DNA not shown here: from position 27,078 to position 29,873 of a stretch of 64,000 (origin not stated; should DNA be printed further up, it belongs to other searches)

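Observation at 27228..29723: Histidine-kinase-like membrane protein lacking the phospho-acceptor histidine, embedded between gyrA and gyrB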

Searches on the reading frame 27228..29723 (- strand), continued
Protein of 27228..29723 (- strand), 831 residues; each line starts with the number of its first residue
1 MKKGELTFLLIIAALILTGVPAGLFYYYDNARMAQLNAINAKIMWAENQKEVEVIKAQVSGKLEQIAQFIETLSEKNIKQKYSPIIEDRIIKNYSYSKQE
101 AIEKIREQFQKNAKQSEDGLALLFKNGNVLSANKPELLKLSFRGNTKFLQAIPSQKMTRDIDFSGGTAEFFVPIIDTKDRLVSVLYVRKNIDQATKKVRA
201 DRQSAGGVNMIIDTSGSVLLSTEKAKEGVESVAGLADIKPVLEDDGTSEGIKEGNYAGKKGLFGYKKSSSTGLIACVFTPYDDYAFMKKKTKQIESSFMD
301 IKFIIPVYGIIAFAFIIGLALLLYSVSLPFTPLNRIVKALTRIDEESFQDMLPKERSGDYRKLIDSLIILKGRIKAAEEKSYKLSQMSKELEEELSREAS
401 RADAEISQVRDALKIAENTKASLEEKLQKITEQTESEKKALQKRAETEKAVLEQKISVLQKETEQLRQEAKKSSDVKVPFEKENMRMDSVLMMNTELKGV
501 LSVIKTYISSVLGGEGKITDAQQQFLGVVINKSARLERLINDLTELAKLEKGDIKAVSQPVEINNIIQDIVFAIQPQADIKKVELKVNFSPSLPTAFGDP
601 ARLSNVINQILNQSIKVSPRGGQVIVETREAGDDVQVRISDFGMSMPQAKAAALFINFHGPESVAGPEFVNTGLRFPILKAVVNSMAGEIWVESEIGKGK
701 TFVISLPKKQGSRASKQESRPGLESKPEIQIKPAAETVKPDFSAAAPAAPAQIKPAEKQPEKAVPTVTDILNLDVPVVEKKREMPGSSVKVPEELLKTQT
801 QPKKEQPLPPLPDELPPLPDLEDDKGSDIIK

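Call 50: find_encoding_contigs(protein=P0149, flank=10000, max_places=2)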
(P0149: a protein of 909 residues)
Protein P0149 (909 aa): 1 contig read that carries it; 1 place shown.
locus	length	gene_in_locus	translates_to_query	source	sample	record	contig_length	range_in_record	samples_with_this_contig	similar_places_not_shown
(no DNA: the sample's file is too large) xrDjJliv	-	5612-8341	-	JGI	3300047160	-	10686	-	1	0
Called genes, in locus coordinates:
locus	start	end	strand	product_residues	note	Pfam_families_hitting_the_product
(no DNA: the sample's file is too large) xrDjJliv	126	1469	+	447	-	PF11638:DnaA_N (weak), PF00308:Bac_DnaA, PF01695:IstB_IS21, PF00004:AAA (weak), PF08299:Bac_DnaA_C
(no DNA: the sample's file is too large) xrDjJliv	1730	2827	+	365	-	PF00712:DNA_pol3_beta, PF02767:DNA_pol3_beta_2, PF02768:DNA_pol3_beta_3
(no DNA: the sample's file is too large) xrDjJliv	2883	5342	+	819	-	PF00521:DNA_topoisoIV, PF03989:DNA_gyraseA_C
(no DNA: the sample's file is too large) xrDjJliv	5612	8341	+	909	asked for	PF02518:HATPase_c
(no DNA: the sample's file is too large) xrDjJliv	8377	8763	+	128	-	PF17792:ThiD2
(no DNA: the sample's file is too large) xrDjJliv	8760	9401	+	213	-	PF02581:TMP-TENI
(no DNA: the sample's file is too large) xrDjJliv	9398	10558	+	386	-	PF13458:Peripla_BP_6, PF01094:ANF_receptor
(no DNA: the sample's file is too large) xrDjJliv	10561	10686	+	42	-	?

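Call 52: find_homologous_proteins(query=A2, max_evalue=1e-30)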
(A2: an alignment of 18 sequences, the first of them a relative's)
Query A2 (18 sequences) (1052 aa, profile of the alignment): 10 proteins with E <= 1e-30 among 8000 candidates.
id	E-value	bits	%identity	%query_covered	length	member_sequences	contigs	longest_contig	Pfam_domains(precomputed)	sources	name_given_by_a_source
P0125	7.6e-280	949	100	100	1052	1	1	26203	PF02518.32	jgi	jgi:signal transduction histidine kinase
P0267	4.7e-46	176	26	21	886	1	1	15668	PF13581.13,PF02518.32,PF00512.32,PF13589.13,PF00072.31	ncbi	-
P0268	6.4e-46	175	27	21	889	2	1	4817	PF13581.13,PF02518.32,PF00512.32,PF13589.13,PF00072.31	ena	-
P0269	1.6e-44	171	25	24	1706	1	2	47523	PF07495.20,PF23748.2,PF07494.18,PF13581.13,PF02518.32,PF13492.13,PF00512.32,PF00072.31,PF08450.19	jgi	-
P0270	1.2e-39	155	23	26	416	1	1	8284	PF00672.31,PF02518.32,PF00512.32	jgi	jgi:two-component system, OmpR family, sensor histidine kinase SaeS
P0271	7.0e-36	142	29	22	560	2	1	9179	PF02518.32,PF00512.32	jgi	jgi:signal transduction histidine kinase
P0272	4.2e-35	140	27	23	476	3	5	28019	PF00672.31,PF08448.17,PF02518.32,PF00512.32,PF00989.32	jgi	jgi:two-component system phosphate regulon sensor histidine kinase PhoR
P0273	9.7e-33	132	24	21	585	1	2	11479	PF00672.31,PF13426.14,PF13188.14,PF16736.12,PF08448.17,PF02518.32,PF00512.32,PF00989.32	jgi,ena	-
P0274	1.3e-32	131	25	28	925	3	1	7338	PF02518.32,PF00512.32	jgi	jgi:Na+/proline symporter/nitrogen-specific signal transduction histidine kinase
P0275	5.6e-32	129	25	27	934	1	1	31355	PF13185.13,PF02743.25,PF01590.33,PF02518.32,PF13492.13,PF00512.32,PF00072.31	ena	-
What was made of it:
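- Tried and rejected: Profile word-index search with the group B+C alignment (call 52).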

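Call 53: list_cluster_members(proteins=[P0125, P0127, P0129, P0131, P0134, P0135, P0139, P0141, P0142, P0143])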
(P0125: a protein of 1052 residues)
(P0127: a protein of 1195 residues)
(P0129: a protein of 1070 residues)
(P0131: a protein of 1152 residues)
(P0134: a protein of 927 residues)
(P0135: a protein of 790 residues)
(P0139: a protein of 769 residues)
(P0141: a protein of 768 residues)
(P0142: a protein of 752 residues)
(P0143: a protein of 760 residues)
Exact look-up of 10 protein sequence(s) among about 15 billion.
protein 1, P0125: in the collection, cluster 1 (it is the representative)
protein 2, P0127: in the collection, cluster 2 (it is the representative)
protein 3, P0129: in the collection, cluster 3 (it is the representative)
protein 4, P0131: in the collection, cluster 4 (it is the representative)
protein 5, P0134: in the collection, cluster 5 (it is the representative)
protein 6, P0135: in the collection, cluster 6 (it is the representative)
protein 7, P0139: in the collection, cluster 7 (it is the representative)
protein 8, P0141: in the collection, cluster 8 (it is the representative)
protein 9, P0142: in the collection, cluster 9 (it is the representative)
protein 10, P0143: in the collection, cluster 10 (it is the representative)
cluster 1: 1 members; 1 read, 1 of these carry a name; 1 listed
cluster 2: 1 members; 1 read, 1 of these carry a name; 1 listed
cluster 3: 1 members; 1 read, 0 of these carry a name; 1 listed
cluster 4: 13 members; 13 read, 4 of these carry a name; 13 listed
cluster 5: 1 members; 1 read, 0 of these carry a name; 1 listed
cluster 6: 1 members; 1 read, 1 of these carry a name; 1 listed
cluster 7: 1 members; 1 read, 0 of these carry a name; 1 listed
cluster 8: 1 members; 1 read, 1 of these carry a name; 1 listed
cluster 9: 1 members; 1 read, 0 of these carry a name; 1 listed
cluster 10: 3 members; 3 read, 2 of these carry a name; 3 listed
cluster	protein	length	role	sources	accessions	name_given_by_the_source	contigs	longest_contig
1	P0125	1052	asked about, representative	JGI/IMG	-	signal transduction histidine kinase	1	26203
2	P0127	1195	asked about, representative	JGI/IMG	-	signal transduction histidine kinase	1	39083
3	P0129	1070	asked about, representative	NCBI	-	-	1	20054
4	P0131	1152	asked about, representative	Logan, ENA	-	-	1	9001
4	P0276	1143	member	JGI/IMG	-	signal transduction histidine kinase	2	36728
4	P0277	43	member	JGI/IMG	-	hypothetical protein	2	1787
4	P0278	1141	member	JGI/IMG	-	signal transduction histidine kinase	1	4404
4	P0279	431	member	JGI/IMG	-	hypothetical protein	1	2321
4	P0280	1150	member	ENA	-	-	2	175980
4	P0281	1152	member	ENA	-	-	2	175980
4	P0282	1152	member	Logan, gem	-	-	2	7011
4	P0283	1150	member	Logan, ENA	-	-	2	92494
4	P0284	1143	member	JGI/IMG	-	-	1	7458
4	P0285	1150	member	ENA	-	-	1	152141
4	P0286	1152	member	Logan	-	-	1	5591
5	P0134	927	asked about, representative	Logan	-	-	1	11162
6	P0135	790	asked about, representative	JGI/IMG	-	signal transduction histidine kinase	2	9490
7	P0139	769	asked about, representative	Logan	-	-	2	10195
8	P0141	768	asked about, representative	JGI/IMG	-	signal transduction histidine kinase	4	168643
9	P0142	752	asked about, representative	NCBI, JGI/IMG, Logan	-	-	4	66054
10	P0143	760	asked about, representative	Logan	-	-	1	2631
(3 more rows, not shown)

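Call 61: find_related_loci(query=A3, collection=metagenome_contigs, flank=7000)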
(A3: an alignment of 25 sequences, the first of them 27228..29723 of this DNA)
Query A3 (831 aa) in metagenome_contigs; peptide patterns used: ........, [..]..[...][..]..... (x = any residue, [..] = any of these).
156 stretches matched a pattern; 36 encode a relative of the query (tblastn E <= 1e-3); 36 distinct loci.
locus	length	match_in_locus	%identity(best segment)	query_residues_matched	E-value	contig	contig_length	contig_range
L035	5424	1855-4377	65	1-830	0e+0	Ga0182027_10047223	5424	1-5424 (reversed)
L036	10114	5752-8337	55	1-831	0e+0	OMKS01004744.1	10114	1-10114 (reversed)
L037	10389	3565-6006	58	1-799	0e+0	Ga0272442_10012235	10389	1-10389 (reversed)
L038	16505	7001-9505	57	1-830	0e+0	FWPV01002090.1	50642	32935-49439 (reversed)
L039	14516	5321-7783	52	1-826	0e+0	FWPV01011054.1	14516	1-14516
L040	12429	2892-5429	54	1-826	0e+0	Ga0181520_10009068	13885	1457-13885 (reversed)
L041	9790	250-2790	53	1-826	0e+0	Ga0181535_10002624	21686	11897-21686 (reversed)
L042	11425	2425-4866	52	24-827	0e+0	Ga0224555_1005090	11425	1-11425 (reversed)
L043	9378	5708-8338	50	1-830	0e+0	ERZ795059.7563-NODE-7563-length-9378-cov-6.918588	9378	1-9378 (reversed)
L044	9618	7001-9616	50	1-825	0e+0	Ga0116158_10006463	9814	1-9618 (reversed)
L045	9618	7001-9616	50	1-825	0e+0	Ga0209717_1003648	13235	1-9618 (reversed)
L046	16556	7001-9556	49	1-829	0e+0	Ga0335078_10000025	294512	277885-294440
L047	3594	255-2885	50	1-830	0e+0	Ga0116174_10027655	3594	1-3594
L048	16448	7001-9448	56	20-831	0e+0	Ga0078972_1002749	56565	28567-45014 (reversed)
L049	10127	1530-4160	50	1-830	0e+0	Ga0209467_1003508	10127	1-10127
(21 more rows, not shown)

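Call 72: find_encoding_contigs(protein=P0213, flank=8000, max_places=3)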
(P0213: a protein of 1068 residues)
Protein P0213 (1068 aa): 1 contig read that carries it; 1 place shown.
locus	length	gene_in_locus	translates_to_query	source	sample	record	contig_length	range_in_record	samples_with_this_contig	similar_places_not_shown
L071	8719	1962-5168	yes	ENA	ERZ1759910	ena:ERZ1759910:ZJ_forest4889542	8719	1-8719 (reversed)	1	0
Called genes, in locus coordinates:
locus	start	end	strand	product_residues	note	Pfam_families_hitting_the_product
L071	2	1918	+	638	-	?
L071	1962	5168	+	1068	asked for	PF00512:HisKA (weak), PF02518:HATPase_c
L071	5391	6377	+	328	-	-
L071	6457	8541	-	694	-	PF01436:NHL (faint)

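Call 73: find_encoding_contigs(protein=P0154, flank=8000, max_places=2)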
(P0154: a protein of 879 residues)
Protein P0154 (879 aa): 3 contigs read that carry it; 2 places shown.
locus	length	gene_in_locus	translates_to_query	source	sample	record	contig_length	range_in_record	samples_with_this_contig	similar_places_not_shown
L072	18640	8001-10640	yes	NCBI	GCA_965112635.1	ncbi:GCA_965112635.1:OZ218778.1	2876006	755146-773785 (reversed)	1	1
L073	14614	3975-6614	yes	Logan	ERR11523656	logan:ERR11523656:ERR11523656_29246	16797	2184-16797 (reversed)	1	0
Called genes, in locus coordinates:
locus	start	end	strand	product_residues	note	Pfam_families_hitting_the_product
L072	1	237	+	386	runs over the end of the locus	PF02463:SMC_N, PF13175:AAA_15, PF13476:AAA_23, PF13514:AAA_27, PF13304:AAA_21 (faint)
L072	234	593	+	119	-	PF05258:DciA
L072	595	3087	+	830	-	PF02518:HATPase_c, PF00204:DNA_gyraseB, PF01751:Toprim, PF00986:DNA_gyraseB_C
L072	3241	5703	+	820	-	PF00521:DNA_topoisoIV, PF03989:DNA_gyraseA_C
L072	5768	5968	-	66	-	-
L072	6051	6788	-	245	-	-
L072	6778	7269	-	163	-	-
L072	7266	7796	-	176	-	PF04542:Sigma70_r2, PF08281:Sigma70_r4_2, PF04545:Sigma70_r4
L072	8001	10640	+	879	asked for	PF02743:dCache_1, PF17203:sCache_3_2 (faint), PF17201:Cache_3-Cache_2 (faint), PF01590:GAF, PF02518:HATPase_c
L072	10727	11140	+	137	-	PF01951:Archease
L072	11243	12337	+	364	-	PF01926:MMR_HSR1, PF02421:FeoB_N, PF06071:YchF-GTPase_C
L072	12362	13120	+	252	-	PF01975:SurE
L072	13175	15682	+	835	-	-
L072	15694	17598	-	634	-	-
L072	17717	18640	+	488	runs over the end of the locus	PF01139:RtcB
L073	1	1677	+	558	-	?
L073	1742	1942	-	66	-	-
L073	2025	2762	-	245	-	-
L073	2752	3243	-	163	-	-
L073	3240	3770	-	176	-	PF04542:Sigma70_r2, PF08281:Sigma70_r4_2, PF04545:Sigma70_r4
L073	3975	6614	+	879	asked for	PF02743:dCache_1, PF17203:sCache_3_2 (faint), PF17201:Cache_3-Cache_2 (faint), PF01590:GAF, PF02518:HATPase_c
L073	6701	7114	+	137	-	PF01951:Archease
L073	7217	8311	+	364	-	PF01926:MMR_HSR1, PF02421:FeoB_N, PF06071:YchF-GTPase_C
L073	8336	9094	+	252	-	PF01975:SurE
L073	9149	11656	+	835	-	-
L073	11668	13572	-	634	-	-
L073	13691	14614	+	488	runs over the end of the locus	PF01139:RtcB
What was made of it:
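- In one genome type (L072/L073) a 4-gene cassette on the opposite strand separates gyrA from the gene (call 73).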

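Call 74: find_encoding_contigs(protein=P0188, flank=8000, max_places=2)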
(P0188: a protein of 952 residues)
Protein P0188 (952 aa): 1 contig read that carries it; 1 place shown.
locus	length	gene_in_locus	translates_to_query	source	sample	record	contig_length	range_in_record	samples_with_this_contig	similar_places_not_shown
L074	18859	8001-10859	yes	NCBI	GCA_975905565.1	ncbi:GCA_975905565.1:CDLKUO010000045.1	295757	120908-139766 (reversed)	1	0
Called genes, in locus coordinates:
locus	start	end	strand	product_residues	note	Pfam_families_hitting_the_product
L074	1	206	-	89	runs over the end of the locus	PF00312:Ribosomal_S15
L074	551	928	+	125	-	-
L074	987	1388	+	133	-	PF01934:HepT-like (weak)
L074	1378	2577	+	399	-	PF02463:SMC_N (faint)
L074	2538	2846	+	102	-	PF05258:DciA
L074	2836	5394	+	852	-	PF02518:HATPase_c, PF00204:DNA_gyraseB, PF01751:Toprim, PF00986:DNA_gyraseB_C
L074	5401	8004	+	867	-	PF00521:DNA_topoisoIV, PF03989:DNA_gyraseA_C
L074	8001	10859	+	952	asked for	PF02518:HATPase_c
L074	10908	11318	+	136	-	PF01951:Archease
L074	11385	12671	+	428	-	-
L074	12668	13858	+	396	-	PF01960:ArgJ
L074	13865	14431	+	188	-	PF01923:Cob_adeno_trans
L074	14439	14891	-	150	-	PF22544:HYDIN_VesB_CFA65-like_Ig, PF07610:DUF1573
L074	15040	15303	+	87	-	PF04026:SpoVG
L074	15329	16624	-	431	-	PF00512:HisKA, PF02518:HATPase_c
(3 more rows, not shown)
